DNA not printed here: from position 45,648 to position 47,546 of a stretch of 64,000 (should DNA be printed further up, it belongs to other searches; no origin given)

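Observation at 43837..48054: Cytoplasmic HK-like protein and receiver-like protein with large unknown domains (possible atypical two-component or defence module)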

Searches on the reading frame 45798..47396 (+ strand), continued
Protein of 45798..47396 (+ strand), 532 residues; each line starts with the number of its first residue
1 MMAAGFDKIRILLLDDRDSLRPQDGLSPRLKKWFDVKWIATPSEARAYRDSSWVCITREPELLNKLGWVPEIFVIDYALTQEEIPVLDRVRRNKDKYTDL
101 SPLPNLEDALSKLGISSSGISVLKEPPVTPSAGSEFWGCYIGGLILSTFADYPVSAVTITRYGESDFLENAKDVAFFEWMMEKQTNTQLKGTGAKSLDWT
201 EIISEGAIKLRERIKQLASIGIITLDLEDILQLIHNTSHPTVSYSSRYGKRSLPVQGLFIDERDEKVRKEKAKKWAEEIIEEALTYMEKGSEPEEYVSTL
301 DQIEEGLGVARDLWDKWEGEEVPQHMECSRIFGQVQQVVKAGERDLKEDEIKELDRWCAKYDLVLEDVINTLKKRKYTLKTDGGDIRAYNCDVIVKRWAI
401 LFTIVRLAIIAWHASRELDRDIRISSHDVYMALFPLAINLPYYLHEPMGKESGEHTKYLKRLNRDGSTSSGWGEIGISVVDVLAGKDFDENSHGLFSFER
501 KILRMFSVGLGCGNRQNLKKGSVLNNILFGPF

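Call 40: predict_structure(alignment_id=A2)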
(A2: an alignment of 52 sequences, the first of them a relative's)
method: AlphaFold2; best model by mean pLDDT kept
length: 532 residues; sequences in the alignment: 52
mean_pLDDT: 90.0   pTM: 0.91
mean pLDDT of the five models: 90.0, 88.8, 88.4, 88.2, 88.2
residues with pLDDT >= 90: 386; 70-90: 106; 50-70: 35; < 50: 5
segments of 3 or more residues with pLDDT < 50: none
pLDDT, mean of each block of 10 residues (from residue 1): 76 87 87 96 93 95 95 92 89 95 96 86 65 80 96 95 85 93 92 87 97 96 97 95 96 98 97 97 72 70 97 96 91 88 87 94 91 81 87 97 98 95 93 91 62 83 85 94 95 94 97 86 94 84
secondary structure, 60 per line:
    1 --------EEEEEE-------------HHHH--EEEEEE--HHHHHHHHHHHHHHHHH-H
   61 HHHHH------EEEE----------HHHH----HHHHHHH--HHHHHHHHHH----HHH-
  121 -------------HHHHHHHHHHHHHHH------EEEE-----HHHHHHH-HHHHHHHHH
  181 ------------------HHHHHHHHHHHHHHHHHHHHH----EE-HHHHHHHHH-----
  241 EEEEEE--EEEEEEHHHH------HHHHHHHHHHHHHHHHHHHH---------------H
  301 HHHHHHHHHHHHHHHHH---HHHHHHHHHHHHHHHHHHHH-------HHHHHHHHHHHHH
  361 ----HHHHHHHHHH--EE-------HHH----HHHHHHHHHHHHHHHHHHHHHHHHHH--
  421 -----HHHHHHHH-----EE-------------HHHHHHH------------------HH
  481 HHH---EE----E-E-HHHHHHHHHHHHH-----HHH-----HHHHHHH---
elements in order: E9-14 H28-31 E34-39 H42-58 H60-65 E72-75 H86-89 H94-100 H103-112 H134-148 E155-158 H164-170 H172-180 H199-219 H227-235 E241-246 E249-254 H255-258 H265-284 H300-317 H321-340 H348-360 H365-374 H393-418 H426-433 H454-460 H479-483 H497-509 H523-529

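Call 43: fold_search(model_id=the predicted structure, library=pdb)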
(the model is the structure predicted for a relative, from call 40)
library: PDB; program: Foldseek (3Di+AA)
matches with E <= 10: 244; with E <= 0.001: 0
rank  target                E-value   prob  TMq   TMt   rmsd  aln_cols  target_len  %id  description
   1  6oec_H                7.2e-02  0.91  0.13  0.37   9.7       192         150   10  Yeast Spc42 Trimeric Coiled-Coil Amino Acids 181-211 fused to PDB: 3H5I (released 2019-04-24)
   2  1s8n                  1.1e-01  0.92  0.19  0.45   9.2       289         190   10  Crystal structure of Rv1626 from Mycobacterium tuberculosis (released 2004-09-21)
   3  6oec_F                1.6e-01  0.77  0.13  0.37  10.1       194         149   10  Yeast Spc42 Trimeric Coiled-Coil Amino Acids 181-211 fused to PDB: 3H5I (released 2019-04-24)
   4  5iuk_F                2.1e-01  0.80  0.14  0.44   8.6       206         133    9  Crystal structure of the DesK-DesR complex in the phosphotransfer state with high Mg2+ (150 mM) (released 2016-12-21)
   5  6oec_I                2.5e-01  0.66  0.13  0.36  10.1       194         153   10  Yeast Spc42 Trimeric Coiled-Coil Amino Acids 181-211 fused to PDB: 3H5I (released 2019-04-24)
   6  9dvt_R                2.6e-01  0.80  0.17  0.35  15.7       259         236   13  Cryo-EM structure of RpaA bound to PkaiBC DNA and the CTD of the alpha subunit of RNAP from the cyanobacterium Synecho (released 2025-10-15)
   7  5o8y_C                2.6e-01  0.21  0.09  0.21  20.1       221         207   10  Conformational dynamism for DNA interaction in Salmonella typhimurium RcsB response regulator. (released 2017-11-15)
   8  5o8y_H                2.7e-01  0.16  0.08  0.19  20.2       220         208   11  Conformational dynamism for DNA interaction in Salmonella typhimurium RcsB response regulator. (released 2017-11-15)
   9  1a04_A                2.8e-01  0.47  0.15  0.34  12.1       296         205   10  THE STRUCTURE OF THE NITRATE/NITRITE RESPONSE REGULATOR PROTEIN NARL IN THE MONOCLINIC C2 CRYSTAL FORM (released 1998-03-18)
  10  7ssj_E                3.0e-01  0.66  0.14  0.44   9.1       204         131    9  Crystal structure of the DesK-DesR complex in the phosphatase state (released 2022-11-16)
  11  2rdm_B                3.1e-01  0.85  0.15  0.52   8.5       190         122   13  Crystal structure of response regulator receiver protein from Sinorhizobium medicae WSM419 (released 2007-10-09)
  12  4ldz_B                3.4e-01  0.38  0.14  0.33  18.1       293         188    9  Crystal structure of the full-length response regulator DesR in the active state (released 2014-07-16)
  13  6zj2_B                4.5e-01  0.11  0.09  0.21  18.0       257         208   12  Structure of RcsB from Salmonella enterica serovar Typhimurium bound to promoter rprA in the presence of phosphomimeti (released 2021-02-17)
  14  2gwr                  4.7e-01  0.60  0.09  0.20   9.8        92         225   18  Crystal structure of the response regulator protein mtrA from Mycobacterium Tuberculosis (released 2006-05-23)
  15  4le0_B                4.9e-01  0.82  0.17  0.49   6.1       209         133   10  Crystal structure of the receiver domain of DesR in complex with beryllofluoride and magnesium (released 2014-07-16)
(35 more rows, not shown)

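Call 52: find_related_loci(query=A4, collection=genome_contigs, flank=10000)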
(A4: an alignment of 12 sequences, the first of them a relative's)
Query A4 (532 aa) in genome_contigs; peptide patterns used: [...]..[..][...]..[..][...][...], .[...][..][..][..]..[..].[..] (x = any residue, [..] = any of these).
37 stretches matched a pattern; 2 encode a relative of the query (tblastn E <= 1e-3); 2 distinct loci.
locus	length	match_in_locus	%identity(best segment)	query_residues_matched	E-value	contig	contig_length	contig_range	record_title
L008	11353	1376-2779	42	8-515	3e-110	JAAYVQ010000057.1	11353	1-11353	MAG: Phycisphaerae bacterium isolate AS27yjCOA_69 13761_AS27, whole genome shotgun sequence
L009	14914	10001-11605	30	5-514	2e-69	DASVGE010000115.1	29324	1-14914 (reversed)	MAG TPA_asm: Pyrinomonadaceae bacterium isolate SMAG_U2107 k141_37920, whole genome shotgun sequence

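Call 54: find_related_loci(query=A4, collection=metagenome_contigs, flank=10000)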
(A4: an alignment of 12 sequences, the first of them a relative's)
Query A4 (532 aa) in metagenome_contigs; peptide patterns used: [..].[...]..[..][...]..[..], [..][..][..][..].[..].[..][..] (x = any residue, [..] = any of these).
187 stretches matched a pattern; 8 encode a relative of the query (tblastn E <= 1e-3); 8 distinct loci.
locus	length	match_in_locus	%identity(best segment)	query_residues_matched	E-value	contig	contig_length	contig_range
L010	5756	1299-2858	40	1-530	7e-107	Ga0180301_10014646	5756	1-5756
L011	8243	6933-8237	35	1-422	8e-70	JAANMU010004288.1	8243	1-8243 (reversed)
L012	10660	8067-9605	31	6-520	5e-68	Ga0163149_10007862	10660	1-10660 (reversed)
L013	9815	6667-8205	31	6-520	5e-68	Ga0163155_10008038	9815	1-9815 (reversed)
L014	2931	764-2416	30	2-510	3e-68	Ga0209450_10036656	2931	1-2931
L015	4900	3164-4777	28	6-507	3e-45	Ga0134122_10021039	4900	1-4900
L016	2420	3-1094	28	149-510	2e-33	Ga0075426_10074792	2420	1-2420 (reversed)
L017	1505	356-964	28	30-223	6e-11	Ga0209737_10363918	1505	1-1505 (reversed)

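Call 57: search_solved_structures(query=L007:7951-8547:+, max_evalue=1, show_alignments=2)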
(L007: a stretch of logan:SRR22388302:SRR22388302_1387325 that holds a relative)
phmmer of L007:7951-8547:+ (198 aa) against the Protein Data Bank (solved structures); distinct sequences matched with E-value up to 1: 12.
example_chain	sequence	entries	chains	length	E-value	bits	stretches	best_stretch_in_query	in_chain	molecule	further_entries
2q1z_A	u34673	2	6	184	2.9e-07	33.7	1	10-86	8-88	RpoE, ECF SigE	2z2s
4nqw_A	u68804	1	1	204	1.3e-05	28.3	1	10-108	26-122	ECF RNA polymerase sigma factor SigK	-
8z6g_B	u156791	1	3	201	3.1e-05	27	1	7-95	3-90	RNA polymerase sigma factor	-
5or5_A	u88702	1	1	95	3.1e-05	27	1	9-99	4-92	ECF RNA polymerase sigma-E factor,ECF RNA polymerase sigma factor SigW,ECF RNA polymerase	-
6in7_B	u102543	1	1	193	3.8e-05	26.7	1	7-95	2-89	RNA polymerase sigma-H factor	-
6dxo_A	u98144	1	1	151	5.3e-05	26.3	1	15-109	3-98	RNA polymerase ECF-subfamily sigma factor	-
2mao_A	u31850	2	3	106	7.3e-05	25.8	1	9-104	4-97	RNA polymerase sigma factor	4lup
5wuq_A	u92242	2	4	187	8.5e-05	25.6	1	17-99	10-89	ECF RNA polymerase sigma factor SigW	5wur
2map_A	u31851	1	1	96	0.00015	24.8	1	9-100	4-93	RNA polymerase sigma factor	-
1or7_A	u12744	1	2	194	0.00032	23.7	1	8-100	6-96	RNA polymerase sigma-E factor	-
6jbq_F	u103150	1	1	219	0.00038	23.5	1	8-100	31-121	ECF RNA polymerase sigma-E factor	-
2o7g_A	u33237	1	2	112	0.3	14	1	22-111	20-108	Probable RNA polymerase sigma-C factor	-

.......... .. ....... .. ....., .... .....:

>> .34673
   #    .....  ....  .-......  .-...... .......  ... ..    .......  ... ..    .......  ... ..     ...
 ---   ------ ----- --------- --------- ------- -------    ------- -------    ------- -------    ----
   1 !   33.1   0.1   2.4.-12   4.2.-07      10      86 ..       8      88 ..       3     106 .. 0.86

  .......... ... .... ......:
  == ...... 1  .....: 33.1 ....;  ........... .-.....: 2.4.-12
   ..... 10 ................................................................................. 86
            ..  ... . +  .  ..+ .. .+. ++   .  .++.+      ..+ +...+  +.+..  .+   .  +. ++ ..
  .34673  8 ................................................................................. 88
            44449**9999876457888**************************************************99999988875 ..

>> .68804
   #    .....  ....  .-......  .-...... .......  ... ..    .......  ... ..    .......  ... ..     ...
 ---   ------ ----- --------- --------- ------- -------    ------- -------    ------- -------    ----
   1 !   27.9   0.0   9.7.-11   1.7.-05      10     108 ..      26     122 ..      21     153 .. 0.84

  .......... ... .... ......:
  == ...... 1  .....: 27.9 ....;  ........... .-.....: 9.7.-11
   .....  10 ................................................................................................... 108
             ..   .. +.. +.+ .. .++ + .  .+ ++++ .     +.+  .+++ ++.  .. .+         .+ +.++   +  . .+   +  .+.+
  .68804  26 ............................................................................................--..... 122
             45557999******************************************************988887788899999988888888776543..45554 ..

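Call 59: search_protein_families(library=ncbifam, proteins=[L007:2673-3848:+, L007:2-1003:+, L002:2805-3677:+, L010:2891-3832:+, L007:7951-8547:+], max_evalue=0.00001)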
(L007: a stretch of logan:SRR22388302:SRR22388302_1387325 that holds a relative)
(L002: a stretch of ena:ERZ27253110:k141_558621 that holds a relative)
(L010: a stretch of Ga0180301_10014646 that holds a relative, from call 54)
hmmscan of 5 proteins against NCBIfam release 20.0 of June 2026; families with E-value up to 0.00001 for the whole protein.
L007:2673-3848:+ (391 aa): 12 families
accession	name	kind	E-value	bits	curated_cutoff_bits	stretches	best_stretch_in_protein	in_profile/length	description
NF045574.1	sacti_mat_StsB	exception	8.2e-13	48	625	1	22-98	89-162/466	StsB family radical SAM/SPASM domain sactipeptide maturase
TIGR04053.2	TIGR04053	equivalog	9.2e-12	44.9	395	0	286-340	283-337/366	TIGR04053 family radical SAM/SPASM domain-containing protein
TIGR04055.1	rSAM_NirJ2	equivalog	1.5e-10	41.1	500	1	38-352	9-307/326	putative heme d1 biosynthesis radical SAM protein NirJ2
NF050035.1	rSAM_WgK_link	exception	2.4e-09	36.7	650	1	33-135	13-105/367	radical SAM/SPASM peptide maturase WgkB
TIGR04317.1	W_rSAM_matur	equivalog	1.7e-08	33.9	380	0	27-136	2-101/349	tungsten cofactor oxidoreductase radical SAM maturase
TIGR04303.1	GeoRSP_rSAM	equivalog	3.7e-08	33.3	400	1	285-354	244-308/325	GeoRSP system radical SAM/SPASM protein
TIGR04347.1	pseudo_SAM_Halo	equivalog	5.9e-08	32.4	525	0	35-135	44-133/390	TIGR04347 family pseudo-SAM/SPASM protein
TIGR04051.1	rSAM_NirJ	equivalog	1.5e-07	30.7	515.45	0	38-221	11-168/354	heme d1 biosynthesis radical SAM protein NirJ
TIGR04311.1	rSAM_Geo_metal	subfamily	2.6e-07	30.1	400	0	31-220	5-178/423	radical SAM/SPASM family putative metalloenzyme maturase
TIGR02666.1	moaA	equivalog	2.7e-07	29.9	284.05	1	33-93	14-75/336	GTP 3',8-cyclase MoaA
TIGR04250.1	SCM_rSAM_ScmE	equivalog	5.1e-07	28.9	400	0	29-96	3-68/358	SynChlorMet cassette radical SAM/SPASM protein ScmE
TIGR04054.1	rSAM_NirJ1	equivalog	6.1e-06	25.1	650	0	37-138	44-134/387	putative heme d1 biosynthesis radical SAM protein NirJ1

L007:2-1003:+ (333 aa): 1 family
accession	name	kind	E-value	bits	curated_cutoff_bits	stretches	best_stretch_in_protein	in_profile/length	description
NF041285.1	ABC_SBP_TrpX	equivalog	6.4e-80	268.6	390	1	17-329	8-322/322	tryptophan ABC transporter substrate-binding protein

L002:2805-3677:+ (290 aa): 1 family
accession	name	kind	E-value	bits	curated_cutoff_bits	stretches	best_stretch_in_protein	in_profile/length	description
TIGR01728.1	SsuA_fam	subfamily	4.8e-10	39.1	163.5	1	82-217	89-224/290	aliphatic sulfonate ABC transporter substrate-binding protein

L010:2891-3832:+ (314 aa): 9 families
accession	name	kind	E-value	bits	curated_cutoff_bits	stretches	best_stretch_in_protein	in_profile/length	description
TIGR02479.1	FliA_WhiG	subfamily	2e-10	40.8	189.6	1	36-198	24-179/224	FliA/WhiG family RNA polymerase sigma factor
TIGR02394.1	rpoS_proteo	equivalog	9.8e-09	35.1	378.7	1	33-216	68-246/285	RNA polymerase sigma factor RpoS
NF005413.0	PRK06986.1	subfamily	1.2e-08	35.1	201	1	4-195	12-189/241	RNA polymerase sigma factor FliA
NF004935.0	PRK06288.1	equivalog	6.9e-08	32.4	343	1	34-196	59-216/270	RNA polymerase sigma factor WhiG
TIGR02393.1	RpoD_Cterm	equivalog_domain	1.9e-07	30.9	354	1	33-216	22-200/238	RNA polymerase sigma factor RpoD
TIGR02980.1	SigBFG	subfamily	1.1e-06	28.6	234.35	1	14-170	12-161/227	SigB/SigF/SigG family RNA polymerase sigma factor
TIGR02937.1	sigma70-ECF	superfamily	1.3e-06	28.2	42.9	1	8-219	4-131/165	sigma-70 family RNA polymerase sigma factor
NF004207.0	PRK05657.1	equivalog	2.4e-06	27.2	394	1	33-216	111-289/329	RNA polymerase sigma factor RpoS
NF005809.0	PRK07670.1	equivalog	6.1e-06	25.9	326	1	36-199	51-207/255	FliA/WhiG family RNA polymerase sigma factor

L007:7951-8547:+ (198 aa): 35 families (the best 25 are shown)
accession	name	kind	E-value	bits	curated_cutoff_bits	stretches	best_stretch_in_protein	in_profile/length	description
NF009166.1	PRK12513.1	equivalog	5.4e-15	55.6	206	1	8-110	5-106/193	RNA polymerase sigma factor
TIGR02952.1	Sig70_famx2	equivalog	6.3e-15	55.5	206.45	1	15-119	1-105/170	ECF subfamily RNA polymerase sigma factor, BldN family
NF004113.0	PRK05602.1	equivalog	4.7e-14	52.5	208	1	8-118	28-135/211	RNA polymerase sigma factor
NF009168.0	PRK12515.1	subfamily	2.7e-13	49.8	236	1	11-112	8-106/189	RNA polymerase sigma factor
NF007216.0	PRK09638.1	equivalog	2.9e-13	50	194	1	10-114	3-106/180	RNA polymerase sigma factor SigY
NF009167.0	PRK12514.1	equivalog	3.7e-13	49.8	265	1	13-107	8-102/180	RNA polymerase sigma factor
NF009172.0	PRK12519.1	subfamily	4.7e-13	49.1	222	1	7-122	11-125/194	RNA polymerase sigma factor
NF007228.0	PRK09646.1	subfamily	2.7e-12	46.7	226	1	9-114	14-117/194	ECF RNA polymerase sigma factor SigK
TIGR02985.1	Sig70_bacteroi1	subfamily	2e-11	44.4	126.4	1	26-113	2-91/162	RNA polymerase sigma-70 factor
NF010500.0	PRK13919.1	subfamily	2.5e-11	44.1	226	1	8-110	6-108/186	putative RNA polymerase sigma E protein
NF009171.0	PRK12518.1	equivalog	4.2e-11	43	208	1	10-113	12-113/191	RNA polymerase sigma factor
NF009186.0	PRK12534.1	equivalog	6.6e-10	39.1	267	1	12-135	12-142/187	RNA polymerase sigma factor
TIGR02989.1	Sig-70_gvs1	subfamily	1.6e-09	37.9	124.55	1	26-113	2-88/158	RNA polymerase sigma-70 factor, Rhodopirellula/Verrucomicrobium family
NF058625.1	sigma_PG0214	equivalog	2.6e-09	37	130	1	25-110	4-88/170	GFO_1088 family ECF-type sigma factor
NF009195.0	PRK12543.1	subfamily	2.7e-09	36.8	197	1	8-120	3-111/192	RNA polymerase sigma factor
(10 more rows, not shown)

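Call 80: find_encoding_contigs(protein=P0004, flank=10000, max_places=2)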
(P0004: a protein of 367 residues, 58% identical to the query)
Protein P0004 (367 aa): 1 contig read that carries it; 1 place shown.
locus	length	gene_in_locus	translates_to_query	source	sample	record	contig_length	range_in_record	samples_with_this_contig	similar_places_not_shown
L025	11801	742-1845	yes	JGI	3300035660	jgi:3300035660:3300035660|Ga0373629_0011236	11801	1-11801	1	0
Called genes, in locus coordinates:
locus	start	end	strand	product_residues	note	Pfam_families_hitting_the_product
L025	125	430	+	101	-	-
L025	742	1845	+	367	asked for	-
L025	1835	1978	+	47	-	-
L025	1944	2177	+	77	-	-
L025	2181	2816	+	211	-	-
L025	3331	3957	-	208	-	PF13358:DDE_3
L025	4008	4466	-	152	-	PF13384:HTH_23, PF13551:HTH_29, PF13565:HTH_32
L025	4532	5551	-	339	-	-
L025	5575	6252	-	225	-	PF04055:Radical_SAM (weak)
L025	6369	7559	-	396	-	PF01180:DHO_dh (weak), PF00977:His_biosynth (weak), PF03060:NMO (faint), PF14697:Fer4_21 (weak), PF00037:Fer4 (weak), PF12837:Fer4_6 (weak)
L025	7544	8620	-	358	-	-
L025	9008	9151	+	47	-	PF01139:RtcB (weak)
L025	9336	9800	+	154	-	-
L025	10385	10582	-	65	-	-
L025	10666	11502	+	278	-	PF01904:DUF72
